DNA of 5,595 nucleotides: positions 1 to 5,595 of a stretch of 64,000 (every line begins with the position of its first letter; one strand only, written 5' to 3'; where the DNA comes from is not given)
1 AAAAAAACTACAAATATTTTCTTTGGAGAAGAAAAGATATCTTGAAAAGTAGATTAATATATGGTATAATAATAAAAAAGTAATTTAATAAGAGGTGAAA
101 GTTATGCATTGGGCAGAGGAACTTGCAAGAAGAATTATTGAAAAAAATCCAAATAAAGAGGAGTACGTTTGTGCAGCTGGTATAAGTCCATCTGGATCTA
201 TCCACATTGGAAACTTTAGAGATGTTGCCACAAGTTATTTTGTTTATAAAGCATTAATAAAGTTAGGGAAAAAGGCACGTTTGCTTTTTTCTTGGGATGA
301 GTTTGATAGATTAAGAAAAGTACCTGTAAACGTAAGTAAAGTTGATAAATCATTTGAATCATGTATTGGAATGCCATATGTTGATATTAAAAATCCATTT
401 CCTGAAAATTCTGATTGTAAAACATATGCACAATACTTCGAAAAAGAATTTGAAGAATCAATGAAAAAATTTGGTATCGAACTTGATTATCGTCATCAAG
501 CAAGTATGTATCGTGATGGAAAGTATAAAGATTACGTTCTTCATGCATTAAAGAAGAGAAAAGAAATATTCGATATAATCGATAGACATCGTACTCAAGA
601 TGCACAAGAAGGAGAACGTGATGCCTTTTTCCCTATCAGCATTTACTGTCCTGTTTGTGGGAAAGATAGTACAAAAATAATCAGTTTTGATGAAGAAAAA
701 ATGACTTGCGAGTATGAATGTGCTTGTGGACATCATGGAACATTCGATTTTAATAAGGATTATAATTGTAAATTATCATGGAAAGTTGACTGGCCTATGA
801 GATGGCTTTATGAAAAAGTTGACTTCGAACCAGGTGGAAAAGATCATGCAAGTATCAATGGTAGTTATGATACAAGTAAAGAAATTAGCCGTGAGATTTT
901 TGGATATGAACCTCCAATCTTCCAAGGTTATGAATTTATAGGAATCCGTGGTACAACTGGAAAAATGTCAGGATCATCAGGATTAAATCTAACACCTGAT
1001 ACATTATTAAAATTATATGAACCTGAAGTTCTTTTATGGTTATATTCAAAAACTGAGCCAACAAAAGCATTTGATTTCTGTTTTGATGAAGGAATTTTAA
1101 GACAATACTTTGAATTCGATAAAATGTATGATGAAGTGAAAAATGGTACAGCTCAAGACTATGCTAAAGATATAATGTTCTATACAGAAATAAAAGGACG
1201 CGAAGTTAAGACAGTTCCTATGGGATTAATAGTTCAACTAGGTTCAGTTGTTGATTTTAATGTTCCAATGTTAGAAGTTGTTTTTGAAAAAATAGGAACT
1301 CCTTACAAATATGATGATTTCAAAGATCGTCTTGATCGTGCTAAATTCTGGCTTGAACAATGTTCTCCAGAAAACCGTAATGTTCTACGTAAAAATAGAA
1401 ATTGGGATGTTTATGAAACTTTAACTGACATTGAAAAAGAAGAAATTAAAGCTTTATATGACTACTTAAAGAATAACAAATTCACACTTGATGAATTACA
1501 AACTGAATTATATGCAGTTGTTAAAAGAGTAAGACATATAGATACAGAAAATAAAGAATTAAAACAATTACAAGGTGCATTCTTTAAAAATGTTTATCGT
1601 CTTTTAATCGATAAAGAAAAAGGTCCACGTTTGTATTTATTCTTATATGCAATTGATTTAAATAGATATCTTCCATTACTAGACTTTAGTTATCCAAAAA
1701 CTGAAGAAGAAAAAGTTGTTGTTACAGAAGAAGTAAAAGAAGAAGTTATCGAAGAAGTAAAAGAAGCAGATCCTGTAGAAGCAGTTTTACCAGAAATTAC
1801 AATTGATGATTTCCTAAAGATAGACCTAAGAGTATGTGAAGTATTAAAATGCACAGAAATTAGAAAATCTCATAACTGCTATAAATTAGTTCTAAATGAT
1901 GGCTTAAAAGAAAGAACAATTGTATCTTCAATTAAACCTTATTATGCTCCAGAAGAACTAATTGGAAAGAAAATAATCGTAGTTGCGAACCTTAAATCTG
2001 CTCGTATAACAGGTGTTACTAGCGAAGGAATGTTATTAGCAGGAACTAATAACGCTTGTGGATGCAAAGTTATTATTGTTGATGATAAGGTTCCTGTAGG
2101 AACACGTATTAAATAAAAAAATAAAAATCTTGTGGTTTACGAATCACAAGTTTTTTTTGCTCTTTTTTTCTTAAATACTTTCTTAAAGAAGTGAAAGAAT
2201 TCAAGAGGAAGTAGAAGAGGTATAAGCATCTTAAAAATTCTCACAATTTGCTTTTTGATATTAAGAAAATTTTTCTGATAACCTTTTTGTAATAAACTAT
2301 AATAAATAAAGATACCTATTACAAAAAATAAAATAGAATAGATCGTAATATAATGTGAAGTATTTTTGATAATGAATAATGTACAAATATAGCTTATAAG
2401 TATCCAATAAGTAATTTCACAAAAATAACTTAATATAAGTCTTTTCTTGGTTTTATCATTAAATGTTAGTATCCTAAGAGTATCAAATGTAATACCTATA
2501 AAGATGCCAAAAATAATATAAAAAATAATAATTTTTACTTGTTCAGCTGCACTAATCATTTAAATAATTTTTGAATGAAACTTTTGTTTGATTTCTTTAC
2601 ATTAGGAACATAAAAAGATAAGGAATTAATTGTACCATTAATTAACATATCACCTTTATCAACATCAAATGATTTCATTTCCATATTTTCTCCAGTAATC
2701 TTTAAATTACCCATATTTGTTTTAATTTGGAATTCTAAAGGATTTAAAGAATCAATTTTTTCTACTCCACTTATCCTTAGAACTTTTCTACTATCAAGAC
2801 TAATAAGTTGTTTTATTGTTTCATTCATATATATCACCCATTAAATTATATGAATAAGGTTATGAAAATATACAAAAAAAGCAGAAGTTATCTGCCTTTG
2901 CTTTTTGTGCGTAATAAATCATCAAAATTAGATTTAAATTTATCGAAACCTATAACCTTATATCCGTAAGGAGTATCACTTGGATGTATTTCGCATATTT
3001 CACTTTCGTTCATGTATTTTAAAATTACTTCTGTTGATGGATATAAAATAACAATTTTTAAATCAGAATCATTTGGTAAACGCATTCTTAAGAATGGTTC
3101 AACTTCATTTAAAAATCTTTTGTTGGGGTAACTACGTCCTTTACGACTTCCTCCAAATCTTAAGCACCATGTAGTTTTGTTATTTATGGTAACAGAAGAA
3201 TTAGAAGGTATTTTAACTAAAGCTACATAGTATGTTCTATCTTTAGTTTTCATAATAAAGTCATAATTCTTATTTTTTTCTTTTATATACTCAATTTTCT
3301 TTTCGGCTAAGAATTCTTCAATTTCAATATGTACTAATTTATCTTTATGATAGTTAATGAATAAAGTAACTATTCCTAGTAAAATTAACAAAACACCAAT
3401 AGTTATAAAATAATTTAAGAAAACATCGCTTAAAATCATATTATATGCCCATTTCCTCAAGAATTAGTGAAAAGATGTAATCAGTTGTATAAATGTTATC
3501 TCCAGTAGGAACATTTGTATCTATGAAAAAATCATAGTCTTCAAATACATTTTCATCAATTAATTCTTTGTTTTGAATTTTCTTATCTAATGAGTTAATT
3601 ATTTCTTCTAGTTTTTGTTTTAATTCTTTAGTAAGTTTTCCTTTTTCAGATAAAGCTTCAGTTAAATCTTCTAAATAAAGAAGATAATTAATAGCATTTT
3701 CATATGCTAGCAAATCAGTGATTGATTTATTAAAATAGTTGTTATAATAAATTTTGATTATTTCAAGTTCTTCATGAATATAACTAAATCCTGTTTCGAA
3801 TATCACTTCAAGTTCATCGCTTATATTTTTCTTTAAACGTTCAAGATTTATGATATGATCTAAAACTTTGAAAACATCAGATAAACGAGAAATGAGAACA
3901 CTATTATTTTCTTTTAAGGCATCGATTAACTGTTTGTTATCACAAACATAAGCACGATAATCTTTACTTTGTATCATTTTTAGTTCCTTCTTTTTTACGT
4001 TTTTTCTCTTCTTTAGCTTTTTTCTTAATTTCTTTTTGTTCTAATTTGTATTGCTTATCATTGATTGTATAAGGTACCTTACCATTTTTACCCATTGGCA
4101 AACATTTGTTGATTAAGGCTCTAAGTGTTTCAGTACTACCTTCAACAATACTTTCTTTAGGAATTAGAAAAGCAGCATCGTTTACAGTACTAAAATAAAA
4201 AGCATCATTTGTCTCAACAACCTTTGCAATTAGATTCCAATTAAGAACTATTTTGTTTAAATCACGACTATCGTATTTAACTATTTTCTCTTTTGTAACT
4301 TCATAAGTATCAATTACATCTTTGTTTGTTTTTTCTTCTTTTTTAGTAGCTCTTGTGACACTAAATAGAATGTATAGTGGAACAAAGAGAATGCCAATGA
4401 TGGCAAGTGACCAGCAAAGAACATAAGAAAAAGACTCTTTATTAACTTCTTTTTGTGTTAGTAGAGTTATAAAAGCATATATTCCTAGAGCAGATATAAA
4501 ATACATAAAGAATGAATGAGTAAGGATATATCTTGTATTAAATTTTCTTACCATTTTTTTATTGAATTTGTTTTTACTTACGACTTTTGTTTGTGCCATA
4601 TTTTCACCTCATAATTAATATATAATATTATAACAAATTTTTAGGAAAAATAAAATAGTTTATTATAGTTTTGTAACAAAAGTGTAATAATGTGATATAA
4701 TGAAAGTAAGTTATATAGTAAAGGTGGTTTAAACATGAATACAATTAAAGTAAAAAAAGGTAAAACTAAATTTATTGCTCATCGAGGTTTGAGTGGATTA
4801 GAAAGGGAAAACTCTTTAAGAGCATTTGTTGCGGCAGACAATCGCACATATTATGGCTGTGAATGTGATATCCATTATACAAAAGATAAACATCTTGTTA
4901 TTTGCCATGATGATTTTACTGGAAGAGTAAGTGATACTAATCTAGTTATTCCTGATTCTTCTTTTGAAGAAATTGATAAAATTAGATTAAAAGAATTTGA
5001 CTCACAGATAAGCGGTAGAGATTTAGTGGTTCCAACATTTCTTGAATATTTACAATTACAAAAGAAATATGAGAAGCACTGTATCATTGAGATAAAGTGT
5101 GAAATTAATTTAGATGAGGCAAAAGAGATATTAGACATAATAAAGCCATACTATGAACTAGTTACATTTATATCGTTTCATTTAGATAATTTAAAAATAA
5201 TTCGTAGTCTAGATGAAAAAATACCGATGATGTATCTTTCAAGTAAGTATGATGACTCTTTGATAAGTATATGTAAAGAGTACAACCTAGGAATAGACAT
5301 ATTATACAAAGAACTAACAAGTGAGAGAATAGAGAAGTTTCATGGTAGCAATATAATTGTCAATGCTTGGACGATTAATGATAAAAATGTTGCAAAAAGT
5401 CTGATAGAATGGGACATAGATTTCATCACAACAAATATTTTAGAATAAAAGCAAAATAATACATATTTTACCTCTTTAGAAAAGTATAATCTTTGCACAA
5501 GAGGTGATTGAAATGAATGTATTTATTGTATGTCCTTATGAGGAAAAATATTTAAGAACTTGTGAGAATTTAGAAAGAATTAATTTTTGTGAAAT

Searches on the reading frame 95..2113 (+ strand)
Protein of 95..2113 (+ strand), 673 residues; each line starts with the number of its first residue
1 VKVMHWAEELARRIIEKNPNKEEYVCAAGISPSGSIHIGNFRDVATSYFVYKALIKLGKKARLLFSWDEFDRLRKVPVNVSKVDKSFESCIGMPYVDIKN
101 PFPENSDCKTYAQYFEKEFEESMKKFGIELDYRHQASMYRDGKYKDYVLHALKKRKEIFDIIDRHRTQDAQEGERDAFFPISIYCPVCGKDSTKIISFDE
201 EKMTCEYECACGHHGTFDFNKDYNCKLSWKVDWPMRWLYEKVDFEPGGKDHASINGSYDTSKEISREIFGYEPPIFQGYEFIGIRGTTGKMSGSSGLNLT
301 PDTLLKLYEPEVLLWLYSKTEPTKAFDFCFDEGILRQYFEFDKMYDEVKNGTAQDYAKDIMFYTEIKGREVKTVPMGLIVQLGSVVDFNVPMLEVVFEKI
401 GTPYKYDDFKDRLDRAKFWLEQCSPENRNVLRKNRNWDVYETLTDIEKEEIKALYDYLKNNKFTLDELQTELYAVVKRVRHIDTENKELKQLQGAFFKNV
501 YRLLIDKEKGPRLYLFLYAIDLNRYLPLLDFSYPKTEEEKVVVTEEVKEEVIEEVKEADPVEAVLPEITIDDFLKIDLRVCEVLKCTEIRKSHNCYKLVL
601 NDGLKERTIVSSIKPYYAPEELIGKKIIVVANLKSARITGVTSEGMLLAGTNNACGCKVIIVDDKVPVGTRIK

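Call 12: search_protein_families(library=pfam, proteins=[window:95-2113:+], max_evalue=0.0001)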
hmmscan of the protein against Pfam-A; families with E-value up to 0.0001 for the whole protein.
window:95-2113:+ (673 aa): 2 families
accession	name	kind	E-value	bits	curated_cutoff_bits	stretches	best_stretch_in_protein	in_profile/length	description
PF01921.24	tRNA-synt_1f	-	5.4e-108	361.6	27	1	4-355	1-348/360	tRNA synthetases class I (K)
PF01588.26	tRNA_bind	-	1.7e-20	73.4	27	1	578-671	1-96/96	Putative tRNA binding domain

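Call 14: search_protein_families(library=ncbifam, proteins=[window:95-2113:+], max_evalue=0.00001)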
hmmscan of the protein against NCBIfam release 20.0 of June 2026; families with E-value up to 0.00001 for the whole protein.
window:95-2113:+ (673 aa): 11 families
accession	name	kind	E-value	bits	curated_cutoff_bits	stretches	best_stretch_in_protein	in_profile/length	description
TIGR00467.1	lysS_arch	equivalog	5.3e-115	384.8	147.55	1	4-523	1-505/515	lysine--tRNA ligase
NF001968.0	PRK00750.1-2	equivalog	4.3e-51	173.9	648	1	7-519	20-511/528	lysine--tRNA ligase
TIGR00399.1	metG_C_term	equivalog_domain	3.2e-33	114.5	116.65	1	537-673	5-139/139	methionine--tRNA ligase subunit beta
NF008900.0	PRK12267.1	equivalog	4.5e-31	108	598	1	533-673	507-648/648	methionine--tRNA ligase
NF001100.0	PRK00133.1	equivalog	2e-30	105.9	587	1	545-673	548-676/676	methionine--tRNA ligase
NF007492.0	PRK10089.1-1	equivalog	6.1e-16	58.3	150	1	568-672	4-109/110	tRNA-binding protein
TIGR02222.1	chap_CsaA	subfamily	2.3e-13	50.1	119.65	1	571-672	2-106/107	export-related chaperone CsaA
NF007494.0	PRK10089.1-3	equivalog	4.4e-13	49.2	109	1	568-672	4-111/112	tRNA-binding protein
NF007495.0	PRK10089.1-4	equivalog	1.2e-12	48.3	117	1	567-672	4-112/113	tRNA-binding protein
NF007496.0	PRK10089.1-5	equivalog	2.5e-12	47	171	1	569-672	3-108/109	chaperone CsaA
NF007493.0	PRK10089.1-2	equivalog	6.5e-11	42.3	160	1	567-672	3-111/112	tRNA-binding protein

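Call 94: find_encoding_contigs(protein=window:95-2113:+, flank=10000, max_places=1)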
Protein window:95-2113:+ (673 aa): no gene with exactly this product is on record in the collection.

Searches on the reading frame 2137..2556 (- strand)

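Call 15: search_protein_families(library=pfam, proteins=[window:2137-2556:-], max_evalue=0.0001)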
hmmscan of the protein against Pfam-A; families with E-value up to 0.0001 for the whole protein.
window:2137-2556:- (139 aa): 1 family
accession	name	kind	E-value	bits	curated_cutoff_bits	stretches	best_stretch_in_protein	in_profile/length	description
PF09578.15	Spore_YabQ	-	2.5e-09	37.6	27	1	11-89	2-78/79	Spore cortex protein YabQ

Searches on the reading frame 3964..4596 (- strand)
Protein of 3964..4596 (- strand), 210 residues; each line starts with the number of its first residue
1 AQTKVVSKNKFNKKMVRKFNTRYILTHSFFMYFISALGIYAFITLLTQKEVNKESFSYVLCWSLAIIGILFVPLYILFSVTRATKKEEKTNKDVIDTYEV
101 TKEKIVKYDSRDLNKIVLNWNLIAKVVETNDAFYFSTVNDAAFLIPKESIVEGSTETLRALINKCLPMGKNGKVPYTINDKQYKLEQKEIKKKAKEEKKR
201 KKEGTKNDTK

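Call 15: search_protein_families(library=pfam, proteins=[window:3964-4596:-], max_evalue=0.0001)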
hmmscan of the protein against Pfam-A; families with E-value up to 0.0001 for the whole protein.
window:3964-4596:- (210 aa): 2 families
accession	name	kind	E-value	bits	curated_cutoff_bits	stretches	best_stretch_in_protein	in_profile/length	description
PF14317.12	YcxB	-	6e-06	26.4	23.3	1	118-162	17-61/61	YcxB-like protein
PF02735.22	Ku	-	6.4e-05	23.4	25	0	84-183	44-145/190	Ku70/Ku80 beta-barrel domain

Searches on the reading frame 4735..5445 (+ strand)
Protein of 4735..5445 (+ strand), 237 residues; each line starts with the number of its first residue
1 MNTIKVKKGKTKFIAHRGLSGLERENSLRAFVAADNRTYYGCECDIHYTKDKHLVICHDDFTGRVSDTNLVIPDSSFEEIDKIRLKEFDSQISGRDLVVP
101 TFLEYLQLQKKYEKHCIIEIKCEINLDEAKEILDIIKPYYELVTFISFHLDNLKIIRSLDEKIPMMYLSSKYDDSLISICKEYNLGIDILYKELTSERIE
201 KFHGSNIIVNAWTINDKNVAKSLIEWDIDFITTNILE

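Call 12: search_protein_families(library=pfam, proteins=[window:4735-5445:+], max_evalue=0.0001)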
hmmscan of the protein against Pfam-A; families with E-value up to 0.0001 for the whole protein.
window:4735-5445:+ (237 aa): 1 family
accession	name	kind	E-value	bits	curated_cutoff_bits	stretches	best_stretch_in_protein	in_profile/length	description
PF03009.23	GDPD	-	1.4e-30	107.7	23.6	1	16-234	1-240/244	Glycerophosphoryl diester phosphodiesterase family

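Call 95: find_encoding_contigs(protein=window:4735-5445:+, flank=10000, max_places=1)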
Protein window:4735-5445:+ (237 aa): 23 contigs read that carry it; 1 place shown.
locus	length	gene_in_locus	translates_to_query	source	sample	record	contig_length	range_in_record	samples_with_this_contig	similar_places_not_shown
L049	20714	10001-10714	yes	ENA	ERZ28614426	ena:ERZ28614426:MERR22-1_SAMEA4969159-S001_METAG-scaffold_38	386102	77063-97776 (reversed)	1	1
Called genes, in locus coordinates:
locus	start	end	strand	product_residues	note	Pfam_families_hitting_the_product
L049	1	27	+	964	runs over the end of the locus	PF19789:DUF6273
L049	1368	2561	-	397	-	PF13173:AAA_14, PF13635:DUF4143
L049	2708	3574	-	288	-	PF01430:HSP33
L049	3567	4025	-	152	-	PF12724:Flavodoxin_5 (weak)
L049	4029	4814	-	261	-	PF14512:TM1586_NiRdase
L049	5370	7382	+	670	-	PF01921:tRNA-synt_1f, PF01588:tRNA_bind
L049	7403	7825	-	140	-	PF09578:Spore_YabQ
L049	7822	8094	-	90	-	PF07873:YabP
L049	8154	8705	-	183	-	-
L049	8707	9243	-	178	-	-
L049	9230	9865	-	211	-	-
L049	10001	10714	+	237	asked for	PF03009:GDPD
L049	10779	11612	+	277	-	-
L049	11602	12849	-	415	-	PF00275:EPSP_synthase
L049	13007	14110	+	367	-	PF00206:Lyase_1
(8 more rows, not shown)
